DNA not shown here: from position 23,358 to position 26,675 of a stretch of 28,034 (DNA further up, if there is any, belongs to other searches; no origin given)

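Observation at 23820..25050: Catalytic core kept but substrate pocket apparently remodelled in the EbdA-like subunit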

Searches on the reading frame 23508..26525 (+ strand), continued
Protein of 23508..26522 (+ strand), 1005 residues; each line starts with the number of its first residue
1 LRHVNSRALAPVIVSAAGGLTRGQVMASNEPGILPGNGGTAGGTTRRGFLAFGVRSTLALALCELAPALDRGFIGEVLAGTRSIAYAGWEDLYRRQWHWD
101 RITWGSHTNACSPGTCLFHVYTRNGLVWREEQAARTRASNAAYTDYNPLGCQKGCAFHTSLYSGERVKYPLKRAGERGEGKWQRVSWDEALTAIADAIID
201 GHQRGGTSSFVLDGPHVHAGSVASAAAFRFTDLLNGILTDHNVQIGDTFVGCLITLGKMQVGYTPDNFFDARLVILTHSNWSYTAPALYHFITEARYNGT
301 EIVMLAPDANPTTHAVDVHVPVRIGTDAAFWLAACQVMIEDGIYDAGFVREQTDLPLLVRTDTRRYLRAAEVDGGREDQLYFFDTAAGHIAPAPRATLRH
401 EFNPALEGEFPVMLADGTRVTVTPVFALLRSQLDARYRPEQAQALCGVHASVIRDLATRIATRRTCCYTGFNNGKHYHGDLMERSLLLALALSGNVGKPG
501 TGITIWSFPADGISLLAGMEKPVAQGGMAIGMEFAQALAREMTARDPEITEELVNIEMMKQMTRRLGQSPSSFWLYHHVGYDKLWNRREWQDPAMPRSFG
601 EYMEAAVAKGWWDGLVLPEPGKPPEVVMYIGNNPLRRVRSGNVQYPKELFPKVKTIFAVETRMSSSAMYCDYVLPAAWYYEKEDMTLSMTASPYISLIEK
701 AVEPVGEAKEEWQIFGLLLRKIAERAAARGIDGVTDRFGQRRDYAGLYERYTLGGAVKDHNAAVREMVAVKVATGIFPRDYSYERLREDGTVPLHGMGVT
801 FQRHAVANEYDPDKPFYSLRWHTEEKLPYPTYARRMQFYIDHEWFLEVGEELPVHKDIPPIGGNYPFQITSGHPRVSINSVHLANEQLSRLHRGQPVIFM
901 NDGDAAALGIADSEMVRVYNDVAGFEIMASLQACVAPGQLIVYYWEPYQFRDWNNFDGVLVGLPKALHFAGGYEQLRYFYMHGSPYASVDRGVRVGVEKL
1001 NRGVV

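Call 12: find_homologous_proteins(query=window:23583-26522:+, max_evalue=1e-50)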
Query window:23583-26522:+ (980 aa): 2027 proteins with E <= 1e-50 among 8000 candidates; the best 120 are listed.
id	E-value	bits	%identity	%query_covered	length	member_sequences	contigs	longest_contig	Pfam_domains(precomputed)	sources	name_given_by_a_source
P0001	0.0e+0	2295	99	100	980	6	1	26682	PF00384.28,PF01568.28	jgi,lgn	-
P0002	0.0e+0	1965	83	100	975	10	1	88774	PF00384.28,PF01568.28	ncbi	-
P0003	0.0e+0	1883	81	98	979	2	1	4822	PF00384.28,PF01568.28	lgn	-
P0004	0.0e+0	1781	77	98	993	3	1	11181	PF00384.28,PF01568.28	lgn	-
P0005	0.0e+0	1693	73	97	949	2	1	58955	PF00384.28,PF01568.28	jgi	-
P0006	0.0e+0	1666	71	98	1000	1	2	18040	PF00384.28,PF01568.28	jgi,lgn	jgi:DMSO reductase family type II enzyme molybdopterin subunit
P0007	0.0e+0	1623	69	99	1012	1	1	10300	PF00384.28,PF01568.28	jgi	jgi:DMSO reductase family type II enzyme molybdopterin subunit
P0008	0.0e+0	1596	68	99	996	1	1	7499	PF00384.28,PF01568.28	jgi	-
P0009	0.0e+0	1332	59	98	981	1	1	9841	PF00384.28,PF01568.28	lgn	-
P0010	0.0e+0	1302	56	98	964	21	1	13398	PF00384.28,PF01568.28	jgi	jgi:DMSO reductase family type II enzyme molybdopterin subunit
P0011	0.0e+0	1284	57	98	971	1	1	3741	PF00384.28,PF01568.28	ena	-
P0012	0.0e+0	1281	56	98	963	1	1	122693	PF00384.28,PF01568.28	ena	-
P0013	0.0e+0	1278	56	97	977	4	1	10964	PF00384.28,PF01568.28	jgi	-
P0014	0.0e+0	1275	56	98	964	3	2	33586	PF00384.28,PF01568.28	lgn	-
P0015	0.0e+0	1274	56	99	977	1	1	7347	PF00384.28,PF01568.28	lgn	-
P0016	0.0e+0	1270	55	98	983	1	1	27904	PF00384.28,PF01568.28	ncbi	-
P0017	0.0e+0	1270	55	97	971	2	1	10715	PF00384.28,PF01568.28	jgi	jgi:DMSO reductase family type II enzyme molybdopterin subunit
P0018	0.0e+0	1257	55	97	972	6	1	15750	PF00384.28,PF01568.28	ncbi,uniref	ncbi:MAG: molybdopterin-dependent oxidoreductase [Immundisolibacter sp.]|uniref:molybdopterin-depend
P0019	0.0e+0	1247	56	96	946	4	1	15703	PF00384.28,PF01568.28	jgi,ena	-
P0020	0.0e+0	1246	56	98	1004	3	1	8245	PF00384.28,PF01568.28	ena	-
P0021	0.0e+0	1245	54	99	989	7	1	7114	PF00384.28,PF01568.28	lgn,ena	-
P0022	0.0e+0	1243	56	98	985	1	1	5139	PF00384.28,PF01568.28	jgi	jgi:DMSO reductase family type II enzyme molybdopterin subunit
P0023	0.0e+0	1242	54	100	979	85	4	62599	PF00384.28,PF01568.28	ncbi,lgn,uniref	ncbi:MAG: molybdopterin-dependent oxidoreductase [Immundisolibacter sp.]|uniref:molybdopterin-depend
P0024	0.0e+0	1240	55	98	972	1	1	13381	PF00384.28,PF01568.28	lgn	-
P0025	0.0e+0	1240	55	98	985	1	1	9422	PF00384.28,PF01568.28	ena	-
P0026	0.0e+0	1240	53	99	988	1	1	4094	PF00384.28,PF01568.28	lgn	-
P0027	0.0e+0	1239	55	98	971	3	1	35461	PF00384.28,PF01568.28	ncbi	ncbi:molybdopterin-dependent oxidoreductase [Immundisolibacter sp.]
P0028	0.0e+0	1237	54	98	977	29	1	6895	PF00384.28,PF01568.28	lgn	-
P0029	0.0e+0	1234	56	93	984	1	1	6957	PF00384.28,PF01568.28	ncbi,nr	ncbi:MAG: molybdopterin-dependent oxidoreductase [Deltaproteobacteria bacterium]|nr:molybdopterin-de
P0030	0.0e+0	1234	54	98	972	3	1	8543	PF00384.28,PF01568.28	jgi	jgi:DMSO reductase family type II enzyme molybdopterin subunit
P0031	0.0e+0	1232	54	99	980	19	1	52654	PF00384.28,PF01568.28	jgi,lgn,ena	-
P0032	0.0e+0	1230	57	93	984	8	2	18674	PF00384.28,PF01568.28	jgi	jgi:DMSO reductase family type II enzyme molybdopterin subunit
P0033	0.0e+0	1229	55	98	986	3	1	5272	PF00384.28,PF01568.28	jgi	-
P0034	0.0e+0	1228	54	98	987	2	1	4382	PF00384.28,PF01568.28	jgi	jgi:DMSO reductase family type II enzyme molybdopterin subunit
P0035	0.0e+0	1228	56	93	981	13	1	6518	PF00384.28,PF01568.28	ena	-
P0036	0.0e+0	1227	54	95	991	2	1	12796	PF00384.28,PF01568.28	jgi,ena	-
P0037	0.0e+0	1226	55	99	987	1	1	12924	PF00384.28,PF01568.28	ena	-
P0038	0.0e+0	1226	54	97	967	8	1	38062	PF00384.28,PF01568.28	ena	-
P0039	0.0e+0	1225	55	98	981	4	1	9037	PF00384.28,PF01568.28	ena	-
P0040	0.0e+0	1224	55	98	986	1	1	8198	PF00384.28,PF01568.28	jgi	jgi:DMSO reductase family type II enzyme molybdopterin subunit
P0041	0.0e+0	1223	56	98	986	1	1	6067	PF00384.28,PF01568.28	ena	-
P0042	0.0e+0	1220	55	96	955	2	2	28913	PF00384.28,PF01568.28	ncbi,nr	ncbi:MAG: molybdopterin-dependent oxidoreductase [Deltaproteobacteria bacterium]|nr:molybdopterin-de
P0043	0.0e+0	1220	54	98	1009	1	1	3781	PF00384.28,PF01568.28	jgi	jgi:DMSO reductase family type II enzyme molybdopterin subunit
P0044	0.0e+0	1218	56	94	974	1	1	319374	PF00384.28,PF01568.28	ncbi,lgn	-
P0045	0.0e+0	1217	53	99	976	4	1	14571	PF00384.28,PF01568.28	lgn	-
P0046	0.0e+0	1215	55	98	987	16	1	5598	PF00384.28,PF01568.28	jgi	jgi:DMSO reductase family type II enzyme molybdopterin subunit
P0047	0.0e+0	1214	55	97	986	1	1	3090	PF00384.28,PF01568.28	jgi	-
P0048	0.0e+0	1214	55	94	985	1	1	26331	PF00384.28,PF01568.28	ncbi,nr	ncbi:MAG: molybdopterin-dependent oxidoreductase [bacterium]|nr:molybdopterin-dependent oxidoreducta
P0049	0.0e+0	1213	54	97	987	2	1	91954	PF00384.28,PF01568.28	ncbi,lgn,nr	ncbi:MAG: molybdopterin-dependent oxidoreductase [Myxococcota bacterium]|nr:molybdopterin-dependent 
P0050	0.0e+0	1213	55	97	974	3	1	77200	PF00384.28,PF01568.28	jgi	jgi:DMSO reductase family type II enzyme molybdopterin subunit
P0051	0.0e+0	1212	55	98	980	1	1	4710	PF00384.28,PF01568.28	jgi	jgi:DMSO reductase family type II enzyme molybdopterin subunit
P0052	0.0e+0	1212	55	98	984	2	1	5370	PF00384.28,PF01568.28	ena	-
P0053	0.0e+0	1211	54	98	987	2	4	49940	PF00384.28,PF01568.28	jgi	jgi:DMSO reductase family type II enzyme molybdopterin subunit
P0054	0.0e+0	1210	53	98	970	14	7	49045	PF00384.28,PF01568.28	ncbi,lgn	-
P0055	0.0e+0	1210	53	97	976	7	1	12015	PF00384.28,PF01568.28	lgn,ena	-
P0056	0.0e+0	1209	54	98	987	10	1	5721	PF00384.28,PF01568.28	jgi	jgi:DMSO reductase family type II enzyme molybdopterin subunit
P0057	0.0e+0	1209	54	98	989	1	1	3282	PF00384.28,PF01568.28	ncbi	-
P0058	0.0e+0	1208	55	98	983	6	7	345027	PF00384.28,PF01568.28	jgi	jgi:DMSO reductase family type II enzyme molybdopterin subunit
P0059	0.0e+0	1208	56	93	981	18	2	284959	PF00384.28,PF01568.28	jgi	jgi:DMSO reductase family type II enzyme molybdopterin subunit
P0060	0.0e+0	1205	53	95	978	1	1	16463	PF00384.28,PF01568.28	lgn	-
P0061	0.0e+0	1205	55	98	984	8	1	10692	PF00384.28,PF01568.28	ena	-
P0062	0.0e+0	1204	54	98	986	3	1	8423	PF00384.28,PF01568.28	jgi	jgi:DMSO reductase family type II enzyme molybdopterin subunit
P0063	0.0e+0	1203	54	98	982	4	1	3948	PF00384.28,PF01568.28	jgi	jgi:DMSO reductase family type II enzyme molybdopterin subunit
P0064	0.0e+0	1202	52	98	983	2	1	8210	PF00384.28,PF01568.28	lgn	-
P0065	0.0e+0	1202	54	98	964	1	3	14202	PF00384.28,PF01568.28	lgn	-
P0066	0.0e+0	1202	56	95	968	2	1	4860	PF00384.28,PF01568.28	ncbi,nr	ncbi:MAG: molybdopterin-dependent oxidoreductase [Gammaproteobacteria bacterium]|nr:molybdopterin-de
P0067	0.0e+0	1201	53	97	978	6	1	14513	PF00384.28,PF01568.28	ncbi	-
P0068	0.0e+0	1200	54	97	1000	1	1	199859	PF00384.28,PF01568.28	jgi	jgi:DMSO reductase family type II enzyme molybdopterin subunit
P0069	0.0e+0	1199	53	97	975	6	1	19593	PF00384.28,PF01568.28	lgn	-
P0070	0.0e+0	1198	56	94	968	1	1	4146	PF00384.28,PF01568.28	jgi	jgi:DMSO reductase family type II enzyme molybdopterin subunit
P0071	0.0e+0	1197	55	94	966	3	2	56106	PF00384.28,PF01568.28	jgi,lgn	-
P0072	0.0e+0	1196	53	98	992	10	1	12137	PF00384.28,PF01568.28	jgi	jgi:DMSO reductase family type II enzyme molybdopterin subunit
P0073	0.0e+0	1194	55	97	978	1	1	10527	PF00384.28,PF01568.28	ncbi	-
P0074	0.0e+0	1190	53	97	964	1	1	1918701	PF00384.28,PF01568.28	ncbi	-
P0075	0.0e+0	1189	53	97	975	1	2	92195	PF00384.28,PF01568.28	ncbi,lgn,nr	ncbi:MAG: molybdopterin-dependent oxidoreductase [Deltaproteobacteria bacterium]|nr:molybdopterin-de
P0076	0.0e+0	1187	53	100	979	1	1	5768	PF00384.28,PF01568.28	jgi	jgi:DMSO reductase family type II enzyme molybdopterin subunit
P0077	0.0e+0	1185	53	97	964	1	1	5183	PF00384.28,PF01568.28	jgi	jgi:DMSO reductase family type II enzyme molybdopterin subunit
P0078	0.0e+0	1182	52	98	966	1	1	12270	PF00384.28,PF01568.28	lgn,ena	-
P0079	0.0e+0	1181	53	98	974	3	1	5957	PF00384.28,PF01568.28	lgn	-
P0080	0.0e+0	1178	53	98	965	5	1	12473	PF00384.28,PF01568.28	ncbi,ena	-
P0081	0.0e+0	1176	52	98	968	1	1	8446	PF00384.28,PF01568.28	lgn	-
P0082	0.0e+0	1176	52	98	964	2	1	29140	PF00384.28,PF01568.28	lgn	-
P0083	0.0e+0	1175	53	98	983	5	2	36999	PF00384.28,PF01568.28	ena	-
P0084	0.0e+0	1173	69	73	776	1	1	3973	PF00384.28,PF01568.28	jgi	-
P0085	0.0e+0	1171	53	97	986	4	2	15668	PF00384.28,PF01568.28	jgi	jgi:DMSO reductase family type II enzyme molybdopterin subunit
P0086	0.0e+0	1168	52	98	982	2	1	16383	PF00384.28,PF01568.28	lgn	-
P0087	0.0e+0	1168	54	94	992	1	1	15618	PF00384.28,PF01568.28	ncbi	-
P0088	0.0e+0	1168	51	98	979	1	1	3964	PF00384.28,PF01568.28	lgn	-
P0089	0.0e+0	1168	53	97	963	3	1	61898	PF00384.28,PF01568.28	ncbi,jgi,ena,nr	ncbi:MAG: molybdopterin-dependent oxidoreductase [Rhodocyclaceae bacterium]|nr:molybdopterin-depende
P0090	0.0e+0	1167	53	97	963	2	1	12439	PF00384.28,PF01568.28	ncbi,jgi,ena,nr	ncbi:MAG: molybdopterin-dependent oxidoreductase [Rhodocyclaceae bacterium]|nr:molybdopterin-depende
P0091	0.0e+0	1166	52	97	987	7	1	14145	PF00384.28,PF01568.28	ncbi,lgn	-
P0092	0.0e+0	1166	54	97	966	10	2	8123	PF00384.28,PF01568.28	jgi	-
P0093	0.0e+0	1166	52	98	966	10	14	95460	PF00384.28,PF01568.28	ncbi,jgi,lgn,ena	-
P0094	0.0e+0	1165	52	96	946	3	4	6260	PF00384.28,PF01568.28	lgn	-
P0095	0.0e+0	1163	52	97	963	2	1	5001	PF00384.28,PF01568.28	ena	-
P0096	0.0e+0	1163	52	97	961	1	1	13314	PF00384.28,PF01568.28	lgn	-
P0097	0.0e+0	1163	52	97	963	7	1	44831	PF00384.28,PF01568.28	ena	-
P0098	0.0e+0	1163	53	96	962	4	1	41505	PF00384.28,PF01568.28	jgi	-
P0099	0.0e+0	1161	52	98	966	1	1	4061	PF00384.28,PF01568.28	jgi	jgi:DMSO reductase family type II enzyme molybdopterin subunit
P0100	0.0e+0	1160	51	98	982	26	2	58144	PF00384.28,PF01568.28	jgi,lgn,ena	-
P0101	0.0e+0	1158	50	97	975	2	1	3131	PF00384.28,PF01568.28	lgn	-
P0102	0.0e+0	1158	53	94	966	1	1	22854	PF00384.28,PF01568.28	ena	-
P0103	0.0e+0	1157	53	99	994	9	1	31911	PF00384.28,PF01568.28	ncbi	-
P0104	0.0e+0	1154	52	98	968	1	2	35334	PF00384.28,PF01568.28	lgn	-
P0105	0.0e+0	1153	50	98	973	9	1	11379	PF00384.28,PF01568.28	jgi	jgi:DMSO reductase family type II enzyme molybdopterin subunit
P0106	0.0e+0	1153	51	97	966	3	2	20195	PF00384.28,PF01568.28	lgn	-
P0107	0.0e+0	1152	52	97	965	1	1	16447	PF00384.28,PF01568.28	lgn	-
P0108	0.0e+0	1151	51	98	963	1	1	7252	PF00384.28,PF01568.28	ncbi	-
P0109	0.0e+0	1151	52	98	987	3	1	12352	PF00384.28,PF01568.28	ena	-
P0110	0.0e+0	1151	51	99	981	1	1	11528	PF00384.28,PF01568.28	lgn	-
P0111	0.0e+0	1150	53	94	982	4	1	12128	PF00384.28,PF01568.28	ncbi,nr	ncbi:MAG: molybdopterin-dependent oxidoreductase [bacterium]|nr:molybdopterin-dependent oxidoreducta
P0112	0.0e+0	1150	51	97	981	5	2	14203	PF00384.28,PF01568.28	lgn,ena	-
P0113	0.0e+0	1148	52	98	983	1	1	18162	PF00384.28,PF01568.28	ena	-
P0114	0.0e+0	1147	52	98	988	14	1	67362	PF00384.28,PF01568.28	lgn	-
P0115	0.0e+0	1145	51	98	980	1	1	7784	PF00384.28,PF01568.28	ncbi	ncbi:MAG: molybdopterin-dependent oxidoreductase [Gammaproteobacteria bacterium]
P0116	0.0e+0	1143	51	97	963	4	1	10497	PF00384.28,PF01568.28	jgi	-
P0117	0.0e+0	1141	53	97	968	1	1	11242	PF00384.28,PF01568.28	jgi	jgi:DMSO reductase family type II enzyme molybdopterin subunit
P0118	0.0e+0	1141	53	98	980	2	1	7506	PF00384.28,PF01568.28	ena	-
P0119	0.0e+0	1137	51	97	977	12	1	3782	PF00384.28,PF01568.28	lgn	-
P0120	0.0e+0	1135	51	98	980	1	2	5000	PF00384.28,PF01568.28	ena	-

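Call 13: find_encoding_contigs(protein=P0002, flank=10000, max_places=3)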
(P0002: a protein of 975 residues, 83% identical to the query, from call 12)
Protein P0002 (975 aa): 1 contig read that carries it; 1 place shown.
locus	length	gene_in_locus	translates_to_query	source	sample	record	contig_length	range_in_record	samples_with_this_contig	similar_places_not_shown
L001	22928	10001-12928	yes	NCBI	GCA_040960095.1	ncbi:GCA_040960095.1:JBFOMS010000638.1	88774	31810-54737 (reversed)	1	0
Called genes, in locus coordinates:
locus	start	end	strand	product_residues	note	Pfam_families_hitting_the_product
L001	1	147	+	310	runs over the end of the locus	PF04199:Cyclase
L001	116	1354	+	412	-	PF00155:Aminotran_1_2, PF12897:Asp_aminotransf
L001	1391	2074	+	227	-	PF03737:RraA-like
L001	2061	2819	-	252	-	PF23441:SDR, PF00106:adh_short, PF08659:KR, PF13561:adh_short_C2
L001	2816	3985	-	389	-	PF02771:Acyl-CoA_dh_N, PF00441:Acyl-CoA_dh_1, PF08028:Acyl-CoA_dh_2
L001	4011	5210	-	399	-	PF02771:Acyl-CoA_dh_N, PF02770:Acyl-CoA_dh_M, PF00441:Acyl-CoA_dh_1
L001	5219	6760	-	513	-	PF00501:AMP-binding, PF13193:AMP-binding_C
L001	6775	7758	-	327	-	PF08240:ADH_N, PF00107:ADH_zinc_N, PF13602:ADH_zinc_N_2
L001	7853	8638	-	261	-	PF00378:ECH_1, PF16113:ECH_2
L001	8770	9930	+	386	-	PF00144:Beta-lactamase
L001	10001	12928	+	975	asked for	PF00384:Molybdopterin, PF01568:Molydop_binding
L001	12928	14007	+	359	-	PF14697:Fer4_21 (faint), PF00037:Fer4 (faint), PF13370:Fer4_13 (faint), PF13237:Fer4_10, PF13247:Fer4_11, PF12838:Fer4_7, PF13187:Fer4_9 (weak), PF12797:Fer4_2 (weak)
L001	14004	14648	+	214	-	PF09459:EB_dh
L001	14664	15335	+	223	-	PF02613:Nitrate_red_del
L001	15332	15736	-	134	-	PF12172:zf-ChsH2, PF01796:OB_ChsH2_C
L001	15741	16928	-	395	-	PF02803:Thiolase_C (weak), PF22691:Thiolase_C_1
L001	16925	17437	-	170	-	PF13577:SnoaL_4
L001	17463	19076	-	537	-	PF01565:FAD_binding_4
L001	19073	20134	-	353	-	PF08240:ADH_N, PF16912:Glu_dehyd_C, PF00107:ADH_zinc_N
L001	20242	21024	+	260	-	PF00106:adh_short, PF08659:KR (weak), PF13561:adh_short_C2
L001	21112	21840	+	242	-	PF00440:TetR_N, PF17932:TetR_C_24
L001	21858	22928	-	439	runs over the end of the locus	PF07366:SnoaL, PF12680:SnoaL_2, PF24684:Vgb_lyase (faint)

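Call 28: find_related_loci(query=A1, collection=genome_contigs, flank=10000)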
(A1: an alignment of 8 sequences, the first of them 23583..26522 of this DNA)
Query A1 (980 aa) in genome_contigs; peptide patterns used: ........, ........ (x = any residue, [..] = any of these).
13 stretches matched a pattern; 8 encode a relative of the query (tblastn E <= 1e-3); 8 distinct loci.
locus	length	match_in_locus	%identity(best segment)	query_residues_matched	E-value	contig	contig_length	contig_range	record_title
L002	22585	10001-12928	87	1-978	0e+0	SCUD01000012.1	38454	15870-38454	MAG: Gammaproteobacteria bacterium isolate FW602_bin.2 FW602_bin.2-6681, whole genome shotgun sequence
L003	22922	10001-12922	82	1-979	0e+0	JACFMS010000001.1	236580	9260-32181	MAG: Sphingomonadales bacterium isolate BROCD004 NODE_46_length_236580_cov_8.605133, whole genome shotgun sequence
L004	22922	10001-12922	82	1-979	0e+0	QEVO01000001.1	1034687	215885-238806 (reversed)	MAG: Proteobacteria bacterium isolate PRO5 J3_scaffold_1, whole genome shotgun sequence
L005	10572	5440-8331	55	15-976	0e+0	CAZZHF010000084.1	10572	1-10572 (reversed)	MAG TPA_asm: uncultured Gammaproteobacteria bacterium isolate SRP287453_co1_265 genome assembly, contig: NODE_11988_leng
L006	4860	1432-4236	56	43-975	0e+0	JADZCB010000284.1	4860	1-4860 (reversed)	MAG: Gammaproteobacteria bacterium isolate SJ706 c_000000586365, whole genome shotgun sequence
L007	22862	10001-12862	53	21-974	0e+0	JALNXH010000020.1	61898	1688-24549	MAG: Rhodocyclaceae bacterium isolate SO_2016_LW3 bin 42 scaffold00708_LW162_2016, whole genome shotgun sequence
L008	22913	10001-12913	53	11-979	0e+0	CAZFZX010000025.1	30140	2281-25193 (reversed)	MAG TPA_asm: uncultured Enterobacteriaceae bacterium isolate SRP308112_co1_420 genome assembly, contig: NODE_1991_length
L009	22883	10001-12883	77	18-979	0e+0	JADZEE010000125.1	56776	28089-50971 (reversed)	MAG: Gammaproteobacteria bacterium isolate SJ809 c_000001182887, whole genome shotgun sequence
